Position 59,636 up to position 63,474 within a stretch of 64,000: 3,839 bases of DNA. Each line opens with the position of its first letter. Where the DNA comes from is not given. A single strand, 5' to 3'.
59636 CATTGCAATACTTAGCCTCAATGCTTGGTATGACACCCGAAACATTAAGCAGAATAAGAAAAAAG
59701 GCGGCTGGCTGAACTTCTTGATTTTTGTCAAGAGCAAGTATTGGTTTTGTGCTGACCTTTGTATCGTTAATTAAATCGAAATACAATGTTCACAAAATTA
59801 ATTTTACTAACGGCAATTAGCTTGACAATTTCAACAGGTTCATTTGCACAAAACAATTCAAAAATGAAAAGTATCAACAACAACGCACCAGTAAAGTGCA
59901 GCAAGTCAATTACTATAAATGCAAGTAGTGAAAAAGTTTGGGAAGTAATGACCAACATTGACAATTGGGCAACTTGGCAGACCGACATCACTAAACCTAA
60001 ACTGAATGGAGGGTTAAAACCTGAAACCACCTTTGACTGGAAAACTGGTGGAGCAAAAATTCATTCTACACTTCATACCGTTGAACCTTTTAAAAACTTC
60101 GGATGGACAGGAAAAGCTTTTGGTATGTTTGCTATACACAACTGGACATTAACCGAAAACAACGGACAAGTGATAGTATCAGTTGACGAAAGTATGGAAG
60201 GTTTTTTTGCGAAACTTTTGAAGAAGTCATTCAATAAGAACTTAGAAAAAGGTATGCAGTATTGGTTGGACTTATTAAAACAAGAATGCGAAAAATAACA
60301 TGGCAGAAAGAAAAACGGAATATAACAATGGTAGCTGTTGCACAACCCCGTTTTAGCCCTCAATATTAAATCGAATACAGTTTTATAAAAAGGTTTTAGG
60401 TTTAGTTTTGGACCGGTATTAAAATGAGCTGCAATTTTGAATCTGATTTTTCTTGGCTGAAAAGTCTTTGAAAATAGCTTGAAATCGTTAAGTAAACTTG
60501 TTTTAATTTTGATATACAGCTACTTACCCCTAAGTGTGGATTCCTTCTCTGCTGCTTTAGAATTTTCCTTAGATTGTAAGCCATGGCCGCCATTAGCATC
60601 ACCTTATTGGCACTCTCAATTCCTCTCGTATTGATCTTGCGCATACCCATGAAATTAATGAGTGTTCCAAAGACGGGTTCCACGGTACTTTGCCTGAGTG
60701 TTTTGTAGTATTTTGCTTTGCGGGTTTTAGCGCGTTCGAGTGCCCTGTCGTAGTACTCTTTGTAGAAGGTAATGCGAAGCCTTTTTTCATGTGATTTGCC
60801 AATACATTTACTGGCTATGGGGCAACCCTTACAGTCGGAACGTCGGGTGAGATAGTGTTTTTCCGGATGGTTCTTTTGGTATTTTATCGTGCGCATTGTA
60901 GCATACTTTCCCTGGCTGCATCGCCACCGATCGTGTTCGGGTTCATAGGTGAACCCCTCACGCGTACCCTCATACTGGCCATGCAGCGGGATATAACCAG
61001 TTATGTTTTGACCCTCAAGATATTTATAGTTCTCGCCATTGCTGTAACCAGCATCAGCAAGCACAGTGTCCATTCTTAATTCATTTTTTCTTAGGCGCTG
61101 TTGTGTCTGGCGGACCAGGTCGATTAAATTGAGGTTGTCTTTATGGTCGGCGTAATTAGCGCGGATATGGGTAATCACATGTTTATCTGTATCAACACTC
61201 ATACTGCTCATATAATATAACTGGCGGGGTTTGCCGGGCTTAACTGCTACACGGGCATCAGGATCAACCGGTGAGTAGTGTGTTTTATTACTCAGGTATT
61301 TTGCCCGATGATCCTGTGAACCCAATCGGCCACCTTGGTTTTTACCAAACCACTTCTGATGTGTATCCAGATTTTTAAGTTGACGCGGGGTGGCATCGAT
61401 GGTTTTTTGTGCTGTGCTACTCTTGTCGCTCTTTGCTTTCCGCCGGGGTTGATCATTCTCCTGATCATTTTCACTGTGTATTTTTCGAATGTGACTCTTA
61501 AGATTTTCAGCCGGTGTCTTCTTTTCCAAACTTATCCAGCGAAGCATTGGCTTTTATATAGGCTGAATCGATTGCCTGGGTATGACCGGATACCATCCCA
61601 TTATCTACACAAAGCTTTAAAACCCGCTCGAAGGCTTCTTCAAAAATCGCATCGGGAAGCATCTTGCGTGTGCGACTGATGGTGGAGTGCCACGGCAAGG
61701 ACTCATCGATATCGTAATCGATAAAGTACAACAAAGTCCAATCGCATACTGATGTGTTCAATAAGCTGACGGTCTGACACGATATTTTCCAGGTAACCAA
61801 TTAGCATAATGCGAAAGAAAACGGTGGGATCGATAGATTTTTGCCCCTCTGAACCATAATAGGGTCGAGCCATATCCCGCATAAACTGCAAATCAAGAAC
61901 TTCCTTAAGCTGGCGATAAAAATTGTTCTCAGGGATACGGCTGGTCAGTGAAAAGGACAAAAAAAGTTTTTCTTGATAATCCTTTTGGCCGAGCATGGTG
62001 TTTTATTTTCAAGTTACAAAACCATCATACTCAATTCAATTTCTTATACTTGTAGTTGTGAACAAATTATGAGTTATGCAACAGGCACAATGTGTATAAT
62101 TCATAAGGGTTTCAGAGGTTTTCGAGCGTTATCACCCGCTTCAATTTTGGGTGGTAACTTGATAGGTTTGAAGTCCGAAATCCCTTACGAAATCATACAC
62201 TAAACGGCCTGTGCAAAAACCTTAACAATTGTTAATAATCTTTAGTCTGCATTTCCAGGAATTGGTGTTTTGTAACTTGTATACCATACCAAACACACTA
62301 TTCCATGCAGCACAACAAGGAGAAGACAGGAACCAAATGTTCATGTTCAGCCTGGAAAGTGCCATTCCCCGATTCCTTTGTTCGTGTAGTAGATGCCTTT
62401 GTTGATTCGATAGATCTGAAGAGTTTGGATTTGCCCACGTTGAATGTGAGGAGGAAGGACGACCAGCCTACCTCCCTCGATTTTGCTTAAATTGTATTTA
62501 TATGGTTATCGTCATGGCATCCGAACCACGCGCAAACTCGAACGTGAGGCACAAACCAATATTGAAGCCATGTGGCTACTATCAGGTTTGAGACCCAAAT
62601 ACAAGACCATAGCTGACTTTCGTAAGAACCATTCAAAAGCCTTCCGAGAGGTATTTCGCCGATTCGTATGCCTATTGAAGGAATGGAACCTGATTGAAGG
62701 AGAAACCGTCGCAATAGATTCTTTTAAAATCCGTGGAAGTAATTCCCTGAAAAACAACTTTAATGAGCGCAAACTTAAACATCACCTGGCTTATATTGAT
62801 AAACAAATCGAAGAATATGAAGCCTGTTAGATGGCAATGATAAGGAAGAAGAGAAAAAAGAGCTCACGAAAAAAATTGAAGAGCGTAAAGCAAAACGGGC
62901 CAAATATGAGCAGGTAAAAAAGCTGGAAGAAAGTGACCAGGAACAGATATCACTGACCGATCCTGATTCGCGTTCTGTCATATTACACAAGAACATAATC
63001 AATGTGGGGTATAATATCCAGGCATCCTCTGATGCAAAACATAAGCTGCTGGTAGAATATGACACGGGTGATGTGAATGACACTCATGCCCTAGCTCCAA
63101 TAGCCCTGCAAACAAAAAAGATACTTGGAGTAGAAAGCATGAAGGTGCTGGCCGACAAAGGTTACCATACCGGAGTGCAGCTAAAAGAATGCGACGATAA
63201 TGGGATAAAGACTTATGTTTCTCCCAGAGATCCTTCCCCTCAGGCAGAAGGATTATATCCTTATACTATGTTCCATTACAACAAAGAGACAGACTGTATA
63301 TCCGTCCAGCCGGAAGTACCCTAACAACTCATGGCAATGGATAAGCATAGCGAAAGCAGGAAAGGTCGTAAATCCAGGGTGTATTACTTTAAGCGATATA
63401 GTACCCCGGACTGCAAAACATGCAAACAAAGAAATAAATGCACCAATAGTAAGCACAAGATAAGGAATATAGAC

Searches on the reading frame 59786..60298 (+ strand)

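Call 58: search_protein_families(library=pfam, proteins=[window:59786-60298:+], max_evalue=0.001)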
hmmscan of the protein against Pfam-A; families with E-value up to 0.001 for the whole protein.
window:59786-60298:+ (170 aa): 2 families
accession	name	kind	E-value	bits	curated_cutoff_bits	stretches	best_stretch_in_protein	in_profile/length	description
PF10604.15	Polyketide_cyc2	-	1.1e-14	55.4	27.4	1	36-166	2-139/142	Polyketide cyclase / dehydrase and lipid transport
PF08327.17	AHSA1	-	4.4e-06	27.4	22.1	1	45-167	1-123/125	Activator of Hsp90 ATPase homolog 1-like protein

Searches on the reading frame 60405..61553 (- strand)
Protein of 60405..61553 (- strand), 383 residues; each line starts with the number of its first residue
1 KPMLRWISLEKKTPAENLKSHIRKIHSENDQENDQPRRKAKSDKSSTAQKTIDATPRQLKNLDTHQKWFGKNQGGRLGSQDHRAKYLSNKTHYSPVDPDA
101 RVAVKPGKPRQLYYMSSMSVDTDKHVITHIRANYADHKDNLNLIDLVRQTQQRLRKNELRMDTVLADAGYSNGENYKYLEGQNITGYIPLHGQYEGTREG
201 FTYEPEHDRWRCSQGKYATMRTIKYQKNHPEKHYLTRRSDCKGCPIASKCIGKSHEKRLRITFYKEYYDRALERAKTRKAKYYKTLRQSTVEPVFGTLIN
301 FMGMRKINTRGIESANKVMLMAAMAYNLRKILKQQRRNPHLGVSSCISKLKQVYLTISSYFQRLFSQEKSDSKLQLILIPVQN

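Call 30: search_protein_families(library=pfam, proteins=[window:60405-61553:-], max_evalue=0.01)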
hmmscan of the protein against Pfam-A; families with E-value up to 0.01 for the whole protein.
window:60405-61553:- (383 aa): 2 families
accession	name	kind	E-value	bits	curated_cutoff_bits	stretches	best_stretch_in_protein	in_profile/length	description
PF13751.12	DDE_Tnp_1_6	-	1.5e-21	77.4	25.1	1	212-331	2-124/125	Transposase DDE domain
PF01609.27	DDE_Tnp_1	-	1.3e-09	38.6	23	1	120-328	42-200/200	Transposase DDE domain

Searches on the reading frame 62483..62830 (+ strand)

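Call 46: search_protein_families(library=pfam, proteins=[window:62483-62830:+], max_evalue=0.01)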
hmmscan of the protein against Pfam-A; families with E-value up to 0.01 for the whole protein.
window:62483-62830:+ (115 aa): 1 family
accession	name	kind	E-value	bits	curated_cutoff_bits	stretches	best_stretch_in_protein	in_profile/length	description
PF05598.16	DUF772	-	1.6e-12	47.7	23.1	1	1-60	10-73/74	Transposase domain (DUF772)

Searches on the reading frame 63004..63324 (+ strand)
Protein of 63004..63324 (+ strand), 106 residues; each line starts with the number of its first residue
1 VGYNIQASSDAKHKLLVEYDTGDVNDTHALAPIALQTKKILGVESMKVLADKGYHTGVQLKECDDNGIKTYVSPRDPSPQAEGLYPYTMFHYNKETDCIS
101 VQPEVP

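Call 46: search_protein_families(library=pfam, proteins=[window:63004-63324:+], max_evalue=0.01)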
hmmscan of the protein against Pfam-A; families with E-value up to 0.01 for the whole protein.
window:63004-63324:+ (106 aa): 1 family
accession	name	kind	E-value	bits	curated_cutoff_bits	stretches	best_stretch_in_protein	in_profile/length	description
PF01609.27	DDE_Tnp_1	-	3.6e-07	30.6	23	1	2-75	35-107/200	Transposase DDE domain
